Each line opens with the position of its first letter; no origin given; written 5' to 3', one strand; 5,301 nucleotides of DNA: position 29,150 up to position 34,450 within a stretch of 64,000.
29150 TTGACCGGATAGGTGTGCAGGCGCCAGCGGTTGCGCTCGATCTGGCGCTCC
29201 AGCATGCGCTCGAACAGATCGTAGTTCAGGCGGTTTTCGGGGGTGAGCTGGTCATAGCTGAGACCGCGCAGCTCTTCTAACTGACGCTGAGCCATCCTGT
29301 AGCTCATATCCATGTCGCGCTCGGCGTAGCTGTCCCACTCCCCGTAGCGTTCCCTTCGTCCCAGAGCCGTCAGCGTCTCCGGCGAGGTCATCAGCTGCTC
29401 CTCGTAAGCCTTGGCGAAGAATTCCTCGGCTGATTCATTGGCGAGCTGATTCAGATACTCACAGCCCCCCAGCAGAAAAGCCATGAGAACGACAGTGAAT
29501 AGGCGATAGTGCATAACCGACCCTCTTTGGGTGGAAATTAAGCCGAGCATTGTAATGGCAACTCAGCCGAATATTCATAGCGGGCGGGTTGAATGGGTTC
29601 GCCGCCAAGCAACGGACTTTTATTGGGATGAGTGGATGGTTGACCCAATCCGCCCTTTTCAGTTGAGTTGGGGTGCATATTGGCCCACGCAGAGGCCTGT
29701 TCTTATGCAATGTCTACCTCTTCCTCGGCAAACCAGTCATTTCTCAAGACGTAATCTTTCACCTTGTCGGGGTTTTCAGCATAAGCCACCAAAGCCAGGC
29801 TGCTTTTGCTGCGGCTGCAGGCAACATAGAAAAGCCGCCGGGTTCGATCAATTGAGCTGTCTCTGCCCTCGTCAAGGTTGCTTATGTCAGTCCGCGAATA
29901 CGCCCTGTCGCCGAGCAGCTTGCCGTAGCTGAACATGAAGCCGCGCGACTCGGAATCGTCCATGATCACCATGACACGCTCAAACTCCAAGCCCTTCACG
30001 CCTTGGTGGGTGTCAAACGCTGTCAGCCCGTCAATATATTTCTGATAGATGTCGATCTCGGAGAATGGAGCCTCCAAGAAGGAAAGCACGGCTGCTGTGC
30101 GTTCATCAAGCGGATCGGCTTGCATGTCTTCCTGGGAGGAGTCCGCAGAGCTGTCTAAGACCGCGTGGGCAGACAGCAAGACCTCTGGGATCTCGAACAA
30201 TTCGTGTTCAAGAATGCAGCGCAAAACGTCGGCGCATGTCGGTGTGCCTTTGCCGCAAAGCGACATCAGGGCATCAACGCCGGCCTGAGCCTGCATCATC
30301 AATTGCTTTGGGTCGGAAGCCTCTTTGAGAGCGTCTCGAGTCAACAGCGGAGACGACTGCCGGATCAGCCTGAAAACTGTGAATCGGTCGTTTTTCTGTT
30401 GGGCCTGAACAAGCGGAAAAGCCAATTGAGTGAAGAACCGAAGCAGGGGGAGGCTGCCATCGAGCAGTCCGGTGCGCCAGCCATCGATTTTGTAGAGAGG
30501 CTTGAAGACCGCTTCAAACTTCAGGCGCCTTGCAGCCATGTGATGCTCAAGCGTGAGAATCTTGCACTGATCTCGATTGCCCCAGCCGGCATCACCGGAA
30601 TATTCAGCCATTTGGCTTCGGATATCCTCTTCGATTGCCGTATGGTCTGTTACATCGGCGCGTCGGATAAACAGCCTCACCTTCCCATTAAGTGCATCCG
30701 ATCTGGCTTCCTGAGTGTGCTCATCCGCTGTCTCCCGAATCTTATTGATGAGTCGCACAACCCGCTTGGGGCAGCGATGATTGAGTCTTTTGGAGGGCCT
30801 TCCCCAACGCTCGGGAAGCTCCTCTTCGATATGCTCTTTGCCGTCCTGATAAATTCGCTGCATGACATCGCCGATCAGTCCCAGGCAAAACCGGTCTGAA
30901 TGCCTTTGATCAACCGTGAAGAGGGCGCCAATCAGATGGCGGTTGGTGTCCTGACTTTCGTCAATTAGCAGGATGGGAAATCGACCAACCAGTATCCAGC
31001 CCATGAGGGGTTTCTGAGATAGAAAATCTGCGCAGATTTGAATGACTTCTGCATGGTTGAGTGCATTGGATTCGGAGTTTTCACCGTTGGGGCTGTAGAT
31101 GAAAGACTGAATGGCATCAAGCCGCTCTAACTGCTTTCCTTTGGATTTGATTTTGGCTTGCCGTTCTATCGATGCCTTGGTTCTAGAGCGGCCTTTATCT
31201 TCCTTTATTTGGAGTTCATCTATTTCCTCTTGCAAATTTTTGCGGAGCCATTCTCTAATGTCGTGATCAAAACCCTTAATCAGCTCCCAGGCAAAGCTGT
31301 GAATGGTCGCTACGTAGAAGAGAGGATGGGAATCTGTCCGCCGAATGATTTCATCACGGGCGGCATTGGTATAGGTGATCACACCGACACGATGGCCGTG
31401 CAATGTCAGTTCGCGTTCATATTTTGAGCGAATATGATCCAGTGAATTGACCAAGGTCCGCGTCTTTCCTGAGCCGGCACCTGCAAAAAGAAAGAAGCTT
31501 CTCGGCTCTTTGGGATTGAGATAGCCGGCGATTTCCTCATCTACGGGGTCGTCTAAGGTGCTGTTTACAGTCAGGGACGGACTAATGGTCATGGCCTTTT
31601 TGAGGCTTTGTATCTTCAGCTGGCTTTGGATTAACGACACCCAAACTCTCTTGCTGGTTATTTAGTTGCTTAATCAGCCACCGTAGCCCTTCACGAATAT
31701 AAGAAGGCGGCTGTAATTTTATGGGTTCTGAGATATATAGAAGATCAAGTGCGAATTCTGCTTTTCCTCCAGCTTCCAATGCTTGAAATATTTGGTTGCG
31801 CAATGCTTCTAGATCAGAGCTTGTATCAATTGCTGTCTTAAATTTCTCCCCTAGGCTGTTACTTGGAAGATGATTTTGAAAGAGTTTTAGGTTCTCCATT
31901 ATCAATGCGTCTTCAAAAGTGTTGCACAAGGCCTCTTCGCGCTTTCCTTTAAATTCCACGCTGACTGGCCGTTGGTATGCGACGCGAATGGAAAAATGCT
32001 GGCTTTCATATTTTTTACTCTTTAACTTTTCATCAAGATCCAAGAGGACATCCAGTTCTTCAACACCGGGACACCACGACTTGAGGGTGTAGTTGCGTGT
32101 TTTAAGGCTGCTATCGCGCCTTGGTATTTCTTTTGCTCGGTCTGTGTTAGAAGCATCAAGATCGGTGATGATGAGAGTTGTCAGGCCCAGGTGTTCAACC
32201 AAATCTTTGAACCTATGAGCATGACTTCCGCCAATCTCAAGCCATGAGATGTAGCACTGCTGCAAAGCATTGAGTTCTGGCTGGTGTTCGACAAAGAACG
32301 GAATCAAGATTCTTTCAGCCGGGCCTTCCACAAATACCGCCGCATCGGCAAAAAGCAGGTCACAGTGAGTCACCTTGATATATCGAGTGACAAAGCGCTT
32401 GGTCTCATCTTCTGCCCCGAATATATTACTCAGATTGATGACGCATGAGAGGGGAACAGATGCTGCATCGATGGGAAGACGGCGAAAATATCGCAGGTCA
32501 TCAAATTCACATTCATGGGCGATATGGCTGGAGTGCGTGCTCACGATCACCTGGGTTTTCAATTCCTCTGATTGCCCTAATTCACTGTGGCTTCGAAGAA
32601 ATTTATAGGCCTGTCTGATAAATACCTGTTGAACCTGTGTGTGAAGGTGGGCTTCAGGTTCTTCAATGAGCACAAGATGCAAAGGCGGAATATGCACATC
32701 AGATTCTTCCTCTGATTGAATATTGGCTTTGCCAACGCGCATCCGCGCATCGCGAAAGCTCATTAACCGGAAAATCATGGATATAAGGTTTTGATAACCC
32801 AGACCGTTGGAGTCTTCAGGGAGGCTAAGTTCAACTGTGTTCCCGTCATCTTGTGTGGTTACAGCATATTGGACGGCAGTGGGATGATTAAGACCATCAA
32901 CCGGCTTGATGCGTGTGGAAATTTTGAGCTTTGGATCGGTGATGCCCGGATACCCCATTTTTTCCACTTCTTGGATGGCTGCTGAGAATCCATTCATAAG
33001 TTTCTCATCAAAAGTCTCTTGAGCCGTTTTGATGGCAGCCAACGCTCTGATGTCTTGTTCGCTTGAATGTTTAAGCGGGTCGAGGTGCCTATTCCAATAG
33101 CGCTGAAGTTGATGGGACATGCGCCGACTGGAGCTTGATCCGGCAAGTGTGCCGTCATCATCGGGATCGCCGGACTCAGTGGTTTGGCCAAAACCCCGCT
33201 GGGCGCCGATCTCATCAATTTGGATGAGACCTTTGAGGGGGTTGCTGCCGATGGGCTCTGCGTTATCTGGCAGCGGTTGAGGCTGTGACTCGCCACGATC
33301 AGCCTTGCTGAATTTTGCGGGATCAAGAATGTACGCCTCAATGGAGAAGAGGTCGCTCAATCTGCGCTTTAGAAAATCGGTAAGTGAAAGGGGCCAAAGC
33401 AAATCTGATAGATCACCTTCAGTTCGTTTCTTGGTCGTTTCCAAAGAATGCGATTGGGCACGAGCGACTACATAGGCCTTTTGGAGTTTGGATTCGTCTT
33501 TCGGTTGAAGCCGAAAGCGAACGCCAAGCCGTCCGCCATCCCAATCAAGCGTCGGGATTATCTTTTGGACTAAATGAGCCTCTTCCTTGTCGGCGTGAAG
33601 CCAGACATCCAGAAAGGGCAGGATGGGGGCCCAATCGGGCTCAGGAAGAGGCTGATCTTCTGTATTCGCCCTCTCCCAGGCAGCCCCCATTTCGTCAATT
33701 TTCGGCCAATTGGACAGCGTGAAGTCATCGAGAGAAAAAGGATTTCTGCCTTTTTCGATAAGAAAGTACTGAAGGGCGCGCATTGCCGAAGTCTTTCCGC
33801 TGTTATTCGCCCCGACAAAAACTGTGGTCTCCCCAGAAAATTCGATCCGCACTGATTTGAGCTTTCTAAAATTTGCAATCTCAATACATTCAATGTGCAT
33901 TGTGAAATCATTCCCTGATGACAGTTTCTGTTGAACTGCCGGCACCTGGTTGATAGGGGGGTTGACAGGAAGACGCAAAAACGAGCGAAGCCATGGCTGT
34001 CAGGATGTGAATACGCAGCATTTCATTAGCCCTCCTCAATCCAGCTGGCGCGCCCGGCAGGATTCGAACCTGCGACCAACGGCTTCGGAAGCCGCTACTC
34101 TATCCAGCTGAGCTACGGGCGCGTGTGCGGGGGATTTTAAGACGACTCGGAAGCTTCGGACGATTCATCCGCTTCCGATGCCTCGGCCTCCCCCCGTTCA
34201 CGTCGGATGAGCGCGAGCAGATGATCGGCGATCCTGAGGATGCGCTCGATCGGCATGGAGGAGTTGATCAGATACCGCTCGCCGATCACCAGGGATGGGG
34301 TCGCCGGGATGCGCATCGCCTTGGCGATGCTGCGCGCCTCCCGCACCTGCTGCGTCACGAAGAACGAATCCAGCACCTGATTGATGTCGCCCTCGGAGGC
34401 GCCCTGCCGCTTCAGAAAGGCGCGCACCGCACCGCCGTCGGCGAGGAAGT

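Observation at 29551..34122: Second Gabija-like pair in an island abutting tRNA-Arg(CCG)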

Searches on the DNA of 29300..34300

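Call 81: search_rna_families(source=window, start=29300, end=34300, threshold=evalue, max_evalue=0.1)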
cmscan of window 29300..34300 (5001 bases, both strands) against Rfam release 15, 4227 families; matches with E-value up to 0.1: 2.
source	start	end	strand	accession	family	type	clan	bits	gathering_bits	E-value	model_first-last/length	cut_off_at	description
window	34049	34122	-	RF00005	tRNA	Gene; tRNA;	CL00001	68.5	29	6.3e-14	1-71/71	no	tRNA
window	34048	34122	+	RF04354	Plastid-ycf2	Cis-reg;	-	26.5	65.7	0.025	1-75/75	no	Plastid-ycf2 5UTR RNA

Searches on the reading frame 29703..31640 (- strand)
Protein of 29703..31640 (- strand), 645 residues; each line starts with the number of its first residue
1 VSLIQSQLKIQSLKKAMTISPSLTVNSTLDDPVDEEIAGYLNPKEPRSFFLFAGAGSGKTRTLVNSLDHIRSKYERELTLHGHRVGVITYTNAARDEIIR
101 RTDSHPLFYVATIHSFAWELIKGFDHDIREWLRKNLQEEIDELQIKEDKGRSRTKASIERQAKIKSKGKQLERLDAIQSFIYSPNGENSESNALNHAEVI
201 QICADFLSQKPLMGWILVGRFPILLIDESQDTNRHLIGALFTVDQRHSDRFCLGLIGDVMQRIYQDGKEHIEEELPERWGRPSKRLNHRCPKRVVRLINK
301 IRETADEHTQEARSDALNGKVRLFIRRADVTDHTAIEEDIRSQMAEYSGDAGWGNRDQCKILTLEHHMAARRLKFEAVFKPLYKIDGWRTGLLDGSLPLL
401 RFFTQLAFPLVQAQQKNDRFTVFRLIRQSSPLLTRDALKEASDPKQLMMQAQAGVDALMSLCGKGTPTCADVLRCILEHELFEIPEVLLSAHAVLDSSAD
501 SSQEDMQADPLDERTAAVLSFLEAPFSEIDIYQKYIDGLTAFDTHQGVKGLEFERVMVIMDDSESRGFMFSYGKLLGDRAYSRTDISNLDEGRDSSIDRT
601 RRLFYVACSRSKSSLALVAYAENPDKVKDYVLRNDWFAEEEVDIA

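Call 11: search_protein_families(library=pfam, proteins=[window:29703-31640:-], max_evalue=0.01)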
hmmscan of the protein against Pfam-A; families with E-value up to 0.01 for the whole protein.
window:29703-31640:- (645 aa): 6 families
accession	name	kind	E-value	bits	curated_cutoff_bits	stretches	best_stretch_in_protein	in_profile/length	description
PF00580.27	UvrD-helicase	-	1.3e-16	61.5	23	1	48-265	15-254/271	UvrD/REP helicase N-terminal domain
PF13245.12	AAA_19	-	7.2e-11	42.8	25.1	1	48-264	13-131/134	AAA domain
PF01443.25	Viral_helicase1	-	3.7e-05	24.1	21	0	595-617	204-226/228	Viral superfamily 1 RNA helicase core domain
PF13086.12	AAA_11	-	7.7e-05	23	27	0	35-102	8-72/257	AAA domain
PF13361.12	UvrD_C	-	9.7e-05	22.4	25.6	1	548-619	295-347/350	UvrD-like helicase C-terminal domain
PF13538.12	UvrD_C_2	-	0.00098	19.4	27.4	0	599-618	33-52/52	UvrD-like helicase C-terminal domain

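Call 12: search_protein_families(library=padloc, proteins=[window:29703-31640:-], max_evalue=0.001)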
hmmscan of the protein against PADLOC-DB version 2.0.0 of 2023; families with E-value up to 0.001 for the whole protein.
window:29703-31640:- (645 aa): 45 families (the best 25 are shown)
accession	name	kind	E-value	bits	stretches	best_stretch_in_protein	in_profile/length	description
PDLC00111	GajB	-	4.8e-245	813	1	26-644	5-623/625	UrvD helicase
PDLC00143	GajB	-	6.3e-221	733.3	1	28-644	7-629/632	UrvD helicase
PDLC00135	GajB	-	1.5e-85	286.3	2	44-380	18-332/603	UrvD helicase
PDLC00113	GajB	-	2.4e-83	278.7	1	44-642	25-573/579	UrvD helicase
PDLC00128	GajB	-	1.6e-63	213.5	2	179-629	218-670/685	UrvD helicase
PDLC00137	GajB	-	5.4e-57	192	3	33-144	15-124/679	UrvD helicase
PDLC00125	GajB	-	3e-44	149.8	3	191-379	199-399/669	UrvD helicase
PDLC00115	GajB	-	3.1e-32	110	2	189-383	42-236/537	UrvD helicase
PDLC00109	GajB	-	6.8e-32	108.7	1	50-346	10-295/647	UrvD helicase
PDLC00119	GajB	-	9.4e-29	98.8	2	48-160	17-125/565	UrvD helicase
PDLC00127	GajB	-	3.5e-26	89.9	1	45-321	19-308/594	UrvD helicase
PDLC03802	RTasHel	-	5e-22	76.5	1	48-343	20-305/675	DRT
PDLC00117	GajB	-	2.2e-20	70.7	1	49-623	30-577/604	UrvD helicase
PDLC00130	GajB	-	1.9e-17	60.8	1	47-265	16-248/589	UrvD helicase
PDLC00131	GajB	-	2e-16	58.1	1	133-311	158-333/647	UrvD helicase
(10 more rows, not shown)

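Call 30: search_solved_structures(query=window:29703-31592:-, max_evalue=0.001)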
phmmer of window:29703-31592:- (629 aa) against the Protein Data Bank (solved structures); distinct sequences matched with E-value up to 0.001: 2.
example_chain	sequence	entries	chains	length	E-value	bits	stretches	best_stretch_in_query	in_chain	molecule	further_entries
4c2u_A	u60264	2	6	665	1.5e-05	26.9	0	34-113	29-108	DNA HELICASE II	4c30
4c2t_A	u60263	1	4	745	2.3e-05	26.2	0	34-113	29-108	DNA HELICASE II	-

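Call 47: search_solved_structures(query=A2, max_evalue=0.01)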
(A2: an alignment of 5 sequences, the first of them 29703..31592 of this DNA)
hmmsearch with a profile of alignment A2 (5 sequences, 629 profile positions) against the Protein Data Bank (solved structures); distinct sequences matched with E-value up to 0.01: 20.
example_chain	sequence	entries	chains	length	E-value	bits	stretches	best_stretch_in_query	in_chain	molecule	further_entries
1pjr_A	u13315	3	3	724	4.2e-16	61.7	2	174-314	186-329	PCRA | ATP-DEPENDENT HELICASE PCRA | HELICASE PCRA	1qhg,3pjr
2pjr_A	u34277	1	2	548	1e-14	57.1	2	174-315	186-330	PROTEIN (HELICASE PCRA)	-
4c2u_A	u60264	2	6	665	4.7e-14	54.9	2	173-293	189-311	DNA HELICASE II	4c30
1uaa_A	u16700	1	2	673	4.7e-14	54.9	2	175-285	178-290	PROTEIN (ATP-DEPENDENT DNA HELICASE REP.)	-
4c2t_A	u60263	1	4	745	7.4e-14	54.3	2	173-293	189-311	DNA HELICASE II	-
9dci_A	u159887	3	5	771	1.1e-11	47.1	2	171-285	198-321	ATP-dependent DNA helicase UvrD1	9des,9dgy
3lfu_A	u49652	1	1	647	1.8e-10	43.1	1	28-289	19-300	DNA helicase II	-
2is1_A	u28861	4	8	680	2.3e-10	42.8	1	28-289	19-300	DNA helicase II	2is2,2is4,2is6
1qhh_B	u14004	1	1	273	6.8e-09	37.9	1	175-316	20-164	PROTEIN (PCRA (SUBUNIT))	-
7sjr_B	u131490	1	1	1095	1.1e-07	33.9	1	187-317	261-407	DNA helicase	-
6ppr_B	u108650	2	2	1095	2.1e-07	33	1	187-317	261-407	UvrD/REP helicase | DNA 3'-5' helicase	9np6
6ppu_B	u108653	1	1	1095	2.1e-07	33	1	187-317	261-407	UvrD/REP helicase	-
6ppj_B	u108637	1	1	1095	9.4e-07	30.8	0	187-249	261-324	UvrD/REP helicase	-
3u44_A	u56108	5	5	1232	2.9e-06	29.2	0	31-86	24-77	ATP-dependent helicase/nuclease subunit A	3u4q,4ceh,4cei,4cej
1qhh_A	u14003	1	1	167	5.9e-05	24.9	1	33-102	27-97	PROTEIN (PCRA (SUBUNIT))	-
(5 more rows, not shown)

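Call 73: search_solved_structures(query=A2, max_evalue=10)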
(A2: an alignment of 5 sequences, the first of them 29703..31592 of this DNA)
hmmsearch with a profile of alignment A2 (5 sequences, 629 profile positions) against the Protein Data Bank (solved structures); distinct sequences matched with E-value up to 10: 21.
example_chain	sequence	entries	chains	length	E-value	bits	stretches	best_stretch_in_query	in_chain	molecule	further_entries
1pjr_A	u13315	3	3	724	4.2e-16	61.7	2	174-314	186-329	PCRA | ATP-DEPENDENT HELICASE PCRA | HELICASE PCRA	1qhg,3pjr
2pjr_A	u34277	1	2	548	1e-14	57.1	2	174-315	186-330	PROTEIN (HELICASE PCRA)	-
4c2u_A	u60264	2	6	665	4.7e-14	54.9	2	173-293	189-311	DNA HELICASE II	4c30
1uaa_A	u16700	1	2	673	4.7e-14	54.9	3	175-285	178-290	PROTEIN (ATP-DEPENDENT DNA HELICASE REP.)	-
4c2t_A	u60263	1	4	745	7.4e-14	54.3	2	173-293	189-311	DNA HELICASE II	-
9dci_A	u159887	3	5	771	1.1e-11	47.1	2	171-285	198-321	ATP-dependent DNA helicase UvrD1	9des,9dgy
3lfu_A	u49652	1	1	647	1.8e-10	43.1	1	28-289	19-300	DNA helicase II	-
2is1_A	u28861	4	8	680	2.3e-10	42.8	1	28-289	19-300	DNA helicase II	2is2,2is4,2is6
1qhh_B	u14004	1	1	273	6.8e-09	37.9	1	175-316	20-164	PROTEIN (PCRA (SUBUNIT))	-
7sjr_B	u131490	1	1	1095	1.1e-07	33.9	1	187-317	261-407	DNA helicase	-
6ppr_B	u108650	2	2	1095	2.1e-07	33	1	187-317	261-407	UvrD/REP helicase | DNA 3'-5' helicase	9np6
6ppu_B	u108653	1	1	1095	2.1e-07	33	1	187-317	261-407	UvrD/REP helicase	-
6ppj_B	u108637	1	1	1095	9.4e-07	30.8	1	187-249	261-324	UvrD/REP helicase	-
3u44_A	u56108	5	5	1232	2.9e-06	29.2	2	31-86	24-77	ATP-dependent helicase/nuclease subunit A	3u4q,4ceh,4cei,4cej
1qhh_A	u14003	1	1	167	5.9e-05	24.9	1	33-102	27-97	PROTEIN (PCRA (SUBUNIT))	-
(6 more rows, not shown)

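Call 82: predict_structure(alignment_id=A4)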
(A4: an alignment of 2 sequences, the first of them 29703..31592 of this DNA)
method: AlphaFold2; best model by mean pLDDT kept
length: 629 residues; sequences in the alignment: 2
mean_pLDDT: 41.9   pTM: 0.28
mean pLDDT of the five models: 41.9, 40.6, 39.4, 38.6, 36.7
residues with pLDDT >= 90: 0; 70-90: 48; 50-70: 163; < 50: 418
segments of 3 or more residues with pLDDT < 50: 1-30, 38-42, 105-108, 164-208, 211-385, 467-608, 618-621, 625-629
pLDDT, mean of each block of 10 residues (from residue 1): 21 30 40 50 53 65 62 62 73 62 50 57 70 57 68 60 45 40 46 39 46 38 34 35 29 26 24 28 30 26 23 25 26 25 30 34 36 35 50 65 73 65 71 75 66 59 55 34 26 26 25 25 24 24 25 23 24 26 24 26 38 48 44
secondary structure, 60 per line:
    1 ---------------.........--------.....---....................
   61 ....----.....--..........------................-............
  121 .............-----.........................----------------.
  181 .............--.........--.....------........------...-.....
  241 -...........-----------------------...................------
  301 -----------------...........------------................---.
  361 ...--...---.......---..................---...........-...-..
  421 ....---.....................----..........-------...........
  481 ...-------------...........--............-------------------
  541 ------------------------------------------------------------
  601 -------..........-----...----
elements in order: H16-24 E33-37 H41-64 E69-73 H76-85 E92-96 H97-107 H109-133 H139-163 H180-193 H196-204 E207-211 H218-225 E236-240 H242-252 H276-294 H318-328 H341-356 H360-363 H372-378 H382-399 H403-413 H419-424 H428-448 H453-462 H470-483 H497-507 H510-521 H608-617
